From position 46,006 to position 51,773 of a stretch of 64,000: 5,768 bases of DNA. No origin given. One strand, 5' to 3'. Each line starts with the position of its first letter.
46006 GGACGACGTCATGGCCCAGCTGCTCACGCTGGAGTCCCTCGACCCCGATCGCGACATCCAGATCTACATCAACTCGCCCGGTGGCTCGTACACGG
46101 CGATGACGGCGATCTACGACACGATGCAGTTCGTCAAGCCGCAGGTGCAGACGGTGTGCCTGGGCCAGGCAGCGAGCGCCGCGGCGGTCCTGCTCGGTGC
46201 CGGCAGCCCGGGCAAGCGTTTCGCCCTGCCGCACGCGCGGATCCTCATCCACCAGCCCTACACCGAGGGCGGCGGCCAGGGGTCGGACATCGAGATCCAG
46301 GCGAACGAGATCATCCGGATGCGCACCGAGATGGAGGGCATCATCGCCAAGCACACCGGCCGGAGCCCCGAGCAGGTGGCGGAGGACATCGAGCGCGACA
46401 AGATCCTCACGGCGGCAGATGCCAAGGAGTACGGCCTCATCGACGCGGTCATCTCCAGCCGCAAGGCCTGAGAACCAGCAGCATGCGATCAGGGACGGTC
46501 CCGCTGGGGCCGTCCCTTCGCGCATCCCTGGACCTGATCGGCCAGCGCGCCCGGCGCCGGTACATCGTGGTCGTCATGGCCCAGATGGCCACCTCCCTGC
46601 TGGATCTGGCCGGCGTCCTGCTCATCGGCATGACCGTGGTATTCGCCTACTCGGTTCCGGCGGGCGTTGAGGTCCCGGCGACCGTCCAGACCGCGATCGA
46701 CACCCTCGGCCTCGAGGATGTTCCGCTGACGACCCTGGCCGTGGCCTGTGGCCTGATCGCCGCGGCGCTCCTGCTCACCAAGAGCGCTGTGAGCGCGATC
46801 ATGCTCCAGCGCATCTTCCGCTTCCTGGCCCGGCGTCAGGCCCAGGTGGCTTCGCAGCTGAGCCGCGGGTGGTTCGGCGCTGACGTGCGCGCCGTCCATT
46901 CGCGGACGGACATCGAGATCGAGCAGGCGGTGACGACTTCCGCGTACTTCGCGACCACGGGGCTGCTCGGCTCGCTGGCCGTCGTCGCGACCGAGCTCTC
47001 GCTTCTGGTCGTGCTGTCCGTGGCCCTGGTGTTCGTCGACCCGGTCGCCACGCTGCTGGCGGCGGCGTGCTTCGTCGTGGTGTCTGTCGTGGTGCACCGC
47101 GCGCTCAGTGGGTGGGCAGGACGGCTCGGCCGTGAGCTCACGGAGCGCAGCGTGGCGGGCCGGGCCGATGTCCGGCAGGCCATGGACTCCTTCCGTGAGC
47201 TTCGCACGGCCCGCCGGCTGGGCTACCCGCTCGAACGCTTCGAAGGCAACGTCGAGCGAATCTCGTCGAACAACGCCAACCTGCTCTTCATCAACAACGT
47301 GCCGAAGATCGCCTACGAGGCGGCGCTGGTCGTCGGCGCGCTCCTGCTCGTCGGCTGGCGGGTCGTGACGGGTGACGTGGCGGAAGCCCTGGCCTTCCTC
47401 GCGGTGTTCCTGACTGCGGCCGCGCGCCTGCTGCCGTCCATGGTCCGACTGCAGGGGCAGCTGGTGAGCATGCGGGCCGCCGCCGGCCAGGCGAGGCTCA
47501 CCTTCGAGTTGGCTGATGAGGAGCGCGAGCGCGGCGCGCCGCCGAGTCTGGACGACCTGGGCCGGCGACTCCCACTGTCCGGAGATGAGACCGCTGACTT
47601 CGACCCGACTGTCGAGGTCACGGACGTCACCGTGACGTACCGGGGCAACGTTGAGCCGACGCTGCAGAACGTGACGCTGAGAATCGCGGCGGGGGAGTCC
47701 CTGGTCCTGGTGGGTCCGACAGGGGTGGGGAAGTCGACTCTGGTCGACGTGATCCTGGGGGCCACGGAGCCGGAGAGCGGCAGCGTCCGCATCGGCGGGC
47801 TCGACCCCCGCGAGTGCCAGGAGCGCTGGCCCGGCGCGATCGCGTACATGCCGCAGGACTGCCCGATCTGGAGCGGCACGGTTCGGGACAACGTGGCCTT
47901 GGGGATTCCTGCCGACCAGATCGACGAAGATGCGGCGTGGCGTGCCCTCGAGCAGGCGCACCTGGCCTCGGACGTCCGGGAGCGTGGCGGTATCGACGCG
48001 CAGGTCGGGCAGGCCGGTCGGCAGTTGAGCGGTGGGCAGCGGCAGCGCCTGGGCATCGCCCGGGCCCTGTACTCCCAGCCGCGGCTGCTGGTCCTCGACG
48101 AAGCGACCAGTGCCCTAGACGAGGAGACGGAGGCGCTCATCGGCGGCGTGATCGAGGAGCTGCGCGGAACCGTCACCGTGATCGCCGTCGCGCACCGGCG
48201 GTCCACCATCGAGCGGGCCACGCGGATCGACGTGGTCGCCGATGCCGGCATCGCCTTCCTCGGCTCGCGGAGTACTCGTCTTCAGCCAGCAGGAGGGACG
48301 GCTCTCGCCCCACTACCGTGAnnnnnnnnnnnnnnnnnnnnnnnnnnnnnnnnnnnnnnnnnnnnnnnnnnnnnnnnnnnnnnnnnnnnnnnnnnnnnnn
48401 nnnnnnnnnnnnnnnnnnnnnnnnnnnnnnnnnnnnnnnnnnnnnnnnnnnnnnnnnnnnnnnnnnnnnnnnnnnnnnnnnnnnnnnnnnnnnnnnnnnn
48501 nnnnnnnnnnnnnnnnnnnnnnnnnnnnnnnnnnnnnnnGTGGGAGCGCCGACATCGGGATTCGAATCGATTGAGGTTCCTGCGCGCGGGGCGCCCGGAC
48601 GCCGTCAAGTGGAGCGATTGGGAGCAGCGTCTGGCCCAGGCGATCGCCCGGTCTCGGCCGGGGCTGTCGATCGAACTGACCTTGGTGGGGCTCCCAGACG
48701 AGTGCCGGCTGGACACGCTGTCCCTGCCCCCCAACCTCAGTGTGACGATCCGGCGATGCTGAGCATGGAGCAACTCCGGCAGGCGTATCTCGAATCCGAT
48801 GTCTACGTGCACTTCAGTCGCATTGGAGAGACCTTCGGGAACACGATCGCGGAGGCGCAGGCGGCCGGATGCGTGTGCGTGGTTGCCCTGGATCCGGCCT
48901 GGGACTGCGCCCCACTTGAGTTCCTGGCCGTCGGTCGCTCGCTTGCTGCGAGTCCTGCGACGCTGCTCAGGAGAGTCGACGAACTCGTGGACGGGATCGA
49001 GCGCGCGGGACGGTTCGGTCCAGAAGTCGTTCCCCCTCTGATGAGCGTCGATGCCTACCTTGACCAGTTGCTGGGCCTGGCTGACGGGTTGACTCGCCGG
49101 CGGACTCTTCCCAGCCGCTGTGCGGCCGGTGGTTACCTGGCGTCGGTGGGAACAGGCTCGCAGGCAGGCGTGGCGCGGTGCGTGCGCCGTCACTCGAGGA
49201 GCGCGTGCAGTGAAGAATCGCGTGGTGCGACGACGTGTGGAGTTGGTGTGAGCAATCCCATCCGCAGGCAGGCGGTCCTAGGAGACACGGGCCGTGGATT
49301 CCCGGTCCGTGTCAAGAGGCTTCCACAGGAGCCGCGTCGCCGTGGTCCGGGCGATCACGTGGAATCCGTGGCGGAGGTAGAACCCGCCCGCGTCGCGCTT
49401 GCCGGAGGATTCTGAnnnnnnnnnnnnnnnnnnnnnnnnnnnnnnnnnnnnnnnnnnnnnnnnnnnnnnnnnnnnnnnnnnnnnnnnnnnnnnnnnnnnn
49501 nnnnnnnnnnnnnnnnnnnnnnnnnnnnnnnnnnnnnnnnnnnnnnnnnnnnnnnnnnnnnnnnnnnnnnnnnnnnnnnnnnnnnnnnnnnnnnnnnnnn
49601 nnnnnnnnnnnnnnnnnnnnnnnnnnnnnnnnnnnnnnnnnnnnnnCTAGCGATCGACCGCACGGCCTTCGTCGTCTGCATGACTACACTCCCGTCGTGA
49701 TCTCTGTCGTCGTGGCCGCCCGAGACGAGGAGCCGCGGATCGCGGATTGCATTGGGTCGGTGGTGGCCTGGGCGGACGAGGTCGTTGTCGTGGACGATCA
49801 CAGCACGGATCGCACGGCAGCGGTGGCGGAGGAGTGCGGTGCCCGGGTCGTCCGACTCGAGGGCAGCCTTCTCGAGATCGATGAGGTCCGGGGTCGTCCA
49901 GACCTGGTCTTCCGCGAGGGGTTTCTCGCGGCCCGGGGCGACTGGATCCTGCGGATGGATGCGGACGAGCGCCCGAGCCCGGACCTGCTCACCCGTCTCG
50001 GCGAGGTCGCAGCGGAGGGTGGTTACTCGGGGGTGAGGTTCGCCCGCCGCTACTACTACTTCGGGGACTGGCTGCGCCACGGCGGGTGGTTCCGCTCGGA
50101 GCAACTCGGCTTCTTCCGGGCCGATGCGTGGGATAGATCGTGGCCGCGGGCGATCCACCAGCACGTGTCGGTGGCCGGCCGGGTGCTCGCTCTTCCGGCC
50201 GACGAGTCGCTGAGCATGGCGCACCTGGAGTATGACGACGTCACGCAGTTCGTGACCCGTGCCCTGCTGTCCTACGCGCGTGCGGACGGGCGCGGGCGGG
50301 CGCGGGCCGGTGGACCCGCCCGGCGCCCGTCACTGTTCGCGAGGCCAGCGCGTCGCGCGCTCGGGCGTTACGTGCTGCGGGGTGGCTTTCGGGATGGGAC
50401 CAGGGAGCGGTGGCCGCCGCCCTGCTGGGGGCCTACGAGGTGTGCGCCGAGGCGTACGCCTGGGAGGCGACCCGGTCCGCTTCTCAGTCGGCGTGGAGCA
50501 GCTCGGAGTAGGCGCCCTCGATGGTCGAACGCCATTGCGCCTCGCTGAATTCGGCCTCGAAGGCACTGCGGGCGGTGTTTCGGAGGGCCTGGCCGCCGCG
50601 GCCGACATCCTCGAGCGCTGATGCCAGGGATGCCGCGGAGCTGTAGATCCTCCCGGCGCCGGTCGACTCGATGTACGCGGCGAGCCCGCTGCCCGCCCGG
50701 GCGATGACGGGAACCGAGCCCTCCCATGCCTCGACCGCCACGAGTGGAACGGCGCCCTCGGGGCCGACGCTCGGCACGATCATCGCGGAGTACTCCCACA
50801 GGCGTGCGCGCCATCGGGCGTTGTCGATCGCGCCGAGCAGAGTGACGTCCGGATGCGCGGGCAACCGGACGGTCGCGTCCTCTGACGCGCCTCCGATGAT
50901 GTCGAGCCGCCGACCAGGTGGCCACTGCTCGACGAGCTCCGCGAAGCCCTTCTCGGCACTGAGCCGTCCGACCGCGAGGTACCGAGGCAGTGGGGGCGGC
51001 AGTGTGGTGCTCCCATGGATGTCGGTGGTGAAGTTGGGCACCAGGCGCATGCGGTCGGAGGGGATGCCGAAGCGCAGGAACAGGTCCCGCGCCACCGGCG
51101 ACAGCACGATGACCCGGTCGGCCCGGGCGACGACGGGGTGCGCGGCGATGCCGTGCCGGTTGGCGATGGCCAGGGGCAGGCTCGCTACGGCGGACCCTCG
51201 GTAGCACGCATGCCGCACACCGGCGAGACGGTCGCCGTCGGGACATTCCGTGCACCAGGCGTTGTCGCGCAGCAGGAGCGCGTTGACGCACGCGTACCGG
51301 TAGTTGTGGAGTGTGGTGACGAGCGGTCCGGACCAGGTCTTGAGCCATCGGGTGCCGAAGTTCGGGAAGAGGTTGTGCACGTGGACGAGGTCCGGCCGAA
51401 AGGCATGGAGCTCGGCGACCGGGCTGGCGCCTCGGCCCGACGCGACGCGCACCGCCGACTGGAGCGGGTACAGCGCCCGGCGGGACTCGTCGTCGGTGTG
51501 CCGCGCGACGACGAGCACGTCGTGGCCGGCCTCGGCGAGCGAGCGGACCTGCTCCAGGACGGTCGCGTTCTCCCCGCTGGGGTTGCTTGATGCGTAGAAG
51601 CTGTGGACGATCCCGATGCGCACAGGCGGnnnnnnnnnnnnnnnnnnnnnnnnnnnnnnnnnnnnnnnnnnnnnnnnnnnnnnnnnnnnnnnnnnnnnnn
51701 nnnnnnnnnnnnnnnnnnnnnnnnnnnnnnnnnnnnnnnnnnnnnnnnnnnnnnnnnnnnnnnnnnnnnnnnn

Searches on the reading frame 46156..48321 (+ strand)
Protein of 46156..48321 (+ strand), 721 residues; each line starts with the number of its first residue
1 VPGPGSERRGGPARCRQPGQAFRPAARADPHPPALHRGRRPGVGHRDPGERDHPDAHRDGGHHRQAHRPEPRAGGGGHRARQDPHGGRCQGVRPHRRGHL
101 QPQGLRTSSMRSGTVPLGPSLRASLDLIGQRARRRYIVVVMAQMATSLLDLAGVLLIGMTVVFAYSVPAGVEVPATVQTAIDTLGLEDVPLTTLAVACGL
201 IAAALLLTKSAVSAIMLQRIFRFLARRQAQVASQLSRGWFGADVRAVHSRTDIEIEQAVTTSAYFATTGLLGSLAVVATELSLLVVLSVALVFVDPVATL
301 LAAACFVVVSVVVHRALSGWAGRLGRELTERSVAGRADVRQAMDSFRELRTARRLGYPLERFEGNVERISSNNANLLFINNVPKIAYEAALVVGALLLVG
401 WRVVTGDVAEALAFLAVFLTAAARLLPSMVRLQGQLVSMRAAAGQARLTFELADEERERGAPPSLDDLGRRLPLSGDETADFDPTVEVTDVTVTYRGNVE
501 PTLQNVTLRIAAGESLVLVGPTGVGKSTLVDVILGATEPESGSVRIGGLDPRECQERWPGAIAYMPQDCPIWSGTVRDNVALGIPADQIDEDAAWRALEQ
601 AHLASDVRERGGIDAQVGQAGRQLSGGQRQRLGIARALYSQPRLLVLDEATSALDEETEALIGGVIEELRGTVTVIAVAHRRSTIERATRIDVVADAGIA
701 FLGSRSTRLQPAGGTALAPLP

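Call 21: search_protein_families(library=pfam, proteins=[window:46156-48321:+], max_evalue=0.001)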
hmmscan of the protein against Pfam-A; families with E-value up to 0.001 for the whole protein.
window:46156-48321:+ (721 aa): 5 families
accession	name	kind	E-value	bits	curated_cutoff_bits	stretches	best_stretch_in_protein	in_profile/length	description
PF00005.33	ABC_tran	-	9.5e-30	104.4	25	1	503-652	1-137/137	ABC transporter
PF13191.12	AAA_16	-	8.5e-08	33.3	32.6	1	502-668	11-158/167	AAA ATPase domain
PF02463.25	SMC_N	-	1.2e-07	31.8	40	1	623-692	136-209/220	RecF/RecN/SMC N terminal domain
PF13555.12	AAA_29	-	0.00022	21.3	27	1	503-533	12-42/61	P-loop containing region of AAA domain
PF03193.22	RsgA_GTPase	-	0.00025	21.4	30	1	503-544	97-137/174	RsgA GTPase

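Call 82: search_protein_families(library=ncbifam, proteins=[window:46156-48321:+], max_evalue=0.001)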
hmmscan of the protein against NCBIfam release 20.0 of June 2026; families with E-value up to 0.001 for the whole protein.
window:46156-48321:+ (721 aa): 187 families (the best 25 are shown)
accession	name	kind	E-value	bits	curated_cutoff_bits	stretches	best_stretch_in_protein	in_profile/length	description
TIGR03796.1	NHLM_micro_ABC1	equivalog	6.9e-55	186.5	853.3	1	137-696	142-686/710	NHLP family bacteriocin export ABC transporter peptidase/permease/ATPase subunit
NF045513.1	HepA_fam_ABC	equivalog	1.8e-53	181.9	725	1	271-697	169-584/610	heterocyst formation ABC transporter subunit HepA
TIGR02857.1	CydD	equivalog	3.1e-53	181.5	435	1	478-691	312-526/529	thiol reductant ABC exporter subunit CydD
TIGR02203.1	MsbA_lipidA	equivalog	2.4e-52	178.2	602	1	260-701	119-548/572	lipid A export permease/ATP-binding protein MsbA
TIGR03375.1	type_I_sec_LssB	subfamily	3.5e-52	177.6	693.1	1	281-707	279-687/696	type I secretion system permease/ATPase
NF050066.1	LPSTprtrPglK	equivalog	5.6e-52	176.9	1000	1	191-691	68-552/558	BC-type lipopolysaccharide transporter PglK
TIGR02868.1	CydC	equivalog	2.5e-50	171.6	329.05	1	283-681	139-529/530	thiol reductant ABC exporter subunit CydC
TIGR03797.1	NHLM_micro_ABC2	equivalog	5.8e-50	170.5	709.4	1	276-704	254-667/686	NHLP bacteriocin export ABC transporter permease/ATPase subunit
TIGR00958.1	3a01208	subfamily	7e-48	163.4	874.6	1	156-699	164-691/711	antigen peptide transporter 2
TIGR02204.1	MsbA_rel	hypoth_equivalog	2.2e-47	162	780.4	1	254-700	116-553/576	ABC transporter, permease/ATP-binding protein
NF008364.0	PRK11160.1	equivalog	3.5e-47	161.3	630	1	277-710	141-563/575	heme ABC transporter ATP-binding protein/permease CydC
TIGR01842.1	type_I_sec_PrtD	subfamily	1.2e-46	159.4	510.15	1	485-707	316-539/544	type I secretion system permease/ATPase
NF010178.0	PRK13657.1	equivalog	9.5e-46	156.4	733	1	389-697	256-545/588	glucan ABC transporter ATP-binding protein/ permease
TIGR01846.1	type_I_sec_HlyB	subfamily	1.6e-42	145.7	725.55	1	483-710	453-680/694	type I secretion system permease/ATPase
NF008381.0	PRK11176.1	equivalog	1.5e-40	139.2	867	1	484-712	340-569/582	lipid A ABC transporter ATP-binding protein/permease MsbA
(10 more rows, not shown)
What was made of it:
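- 46156..48321 (+): MsbA/PglK/bacteriocin-type ABC exporter (true start later than 46156). It is a candidate exporter, and its link to the peptide genes is not shown. Calls 21, 82.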

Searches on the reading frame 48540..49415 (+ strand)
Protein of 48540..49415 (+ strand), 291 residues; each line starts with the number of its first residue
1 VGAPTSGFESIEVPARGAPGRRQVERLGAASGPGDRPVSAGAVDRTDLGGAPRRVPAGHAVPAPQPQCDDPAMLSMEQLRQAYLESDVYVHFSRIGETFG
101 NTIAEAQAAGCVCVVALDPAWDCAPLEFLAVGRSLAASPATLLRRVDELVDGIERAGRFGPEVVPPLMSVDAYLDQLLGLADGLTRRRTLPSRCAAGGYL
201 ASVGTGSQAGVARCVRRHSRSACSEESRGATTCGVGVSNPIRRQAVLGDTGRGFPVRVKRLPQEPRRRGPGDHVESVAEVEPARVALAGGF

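Call 21: search_protein_families(library=pfam, proteins=[window:48540-49415:+], max_evalue=0.001)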
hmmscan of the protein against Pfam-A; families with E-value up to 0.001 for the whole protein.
window:48540-49415:+ (291 aa): 2 families
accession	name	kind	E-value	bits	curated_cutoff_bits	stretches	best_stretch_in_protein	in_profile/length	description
PF13692.12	Glyco_trans_1_4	-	1.5e-05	25.7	27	1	77-115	68-105/142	Glycosyl transferases group 1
PF00534.26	Glycos_transf_1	-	4.8e-05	23.4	26.4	1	75-115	82-121/172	Glycosyl transferases group 1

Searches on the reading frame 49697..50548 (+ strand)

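Call 68: search_protein_families(library=pfam, proteins=[window:49697-50548:+], max_evalue=1)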
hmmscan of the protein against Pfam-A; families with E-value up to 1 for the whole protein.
window:49697-50548:+ (283 aa): 3 families
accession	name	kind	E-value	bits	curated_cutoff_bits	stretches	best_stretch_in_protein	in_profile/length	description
PF00535.33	Glycos_transf_2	-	8.4e-21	75.1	23.3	1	3-142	1-142/168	Glycosyl transferase family 2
PF13704.12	Glyco_tranf_2_4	-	3e-06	28.1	27.5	1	9-91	1-82/98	Glycosyl transferase family 2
PF13641.12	Glyco_tranf_2_3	-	1.7e-05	25.4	27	1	2-105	3-111/230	Glycosyltransferase like family 2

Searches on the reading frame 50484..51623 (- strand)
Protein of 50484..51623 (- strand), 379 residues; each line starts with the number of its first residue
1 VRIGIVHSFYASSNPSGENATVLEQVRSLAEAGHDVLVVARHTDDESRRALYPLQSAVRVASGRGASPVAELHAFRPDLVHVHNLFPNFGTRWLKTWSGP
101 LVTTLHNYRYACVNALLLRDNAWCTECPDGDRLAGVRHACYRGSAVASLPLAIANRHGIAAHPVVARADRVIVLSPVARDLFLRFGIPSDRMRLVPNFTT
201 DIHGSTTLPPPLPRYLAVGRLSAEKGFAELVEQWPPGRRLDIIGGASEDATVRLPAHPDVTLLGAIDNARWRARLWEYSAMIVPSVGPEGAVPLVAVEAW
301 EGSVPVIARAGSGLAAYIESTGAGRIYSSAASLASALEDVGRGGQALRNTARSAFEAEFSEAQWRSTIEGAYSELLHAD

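Call 68: search_protein_families(library=pfam, proteins=[window:50484-51623:-], max_evalue=1)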
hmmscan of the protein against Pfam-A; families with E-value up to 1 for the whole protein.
window:50484-51623:- (379 aa): 5 families
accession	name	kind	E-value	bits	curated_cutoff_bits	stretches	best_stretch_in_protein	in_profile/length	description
PF13439.12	Glyco_transf_4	-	9.9e-18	65.2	28.5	1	19-198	5-165/170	Glycosyltransferase Family 4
PF13579.12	Glyco_trans_4_4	-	1.1e-15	58.8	29.7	1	17-197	2-157/158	Glycosyl transferase 4-like domain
PF13692.12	Glyco_trans_1_4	-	8.3e-10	39.5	27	1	214-338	3-137/142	Glycosyl transferases group 1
PF00534.26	Glycos_transf_1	-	9.1e-07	29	26.4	1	203-340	6-155/172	Glycosyl transferases group 1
PF20706.3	GT4-conflict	-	2.1e-05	24.1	26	1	267-325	271-327/385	Family 4 Glycosyltransferase in conflict systems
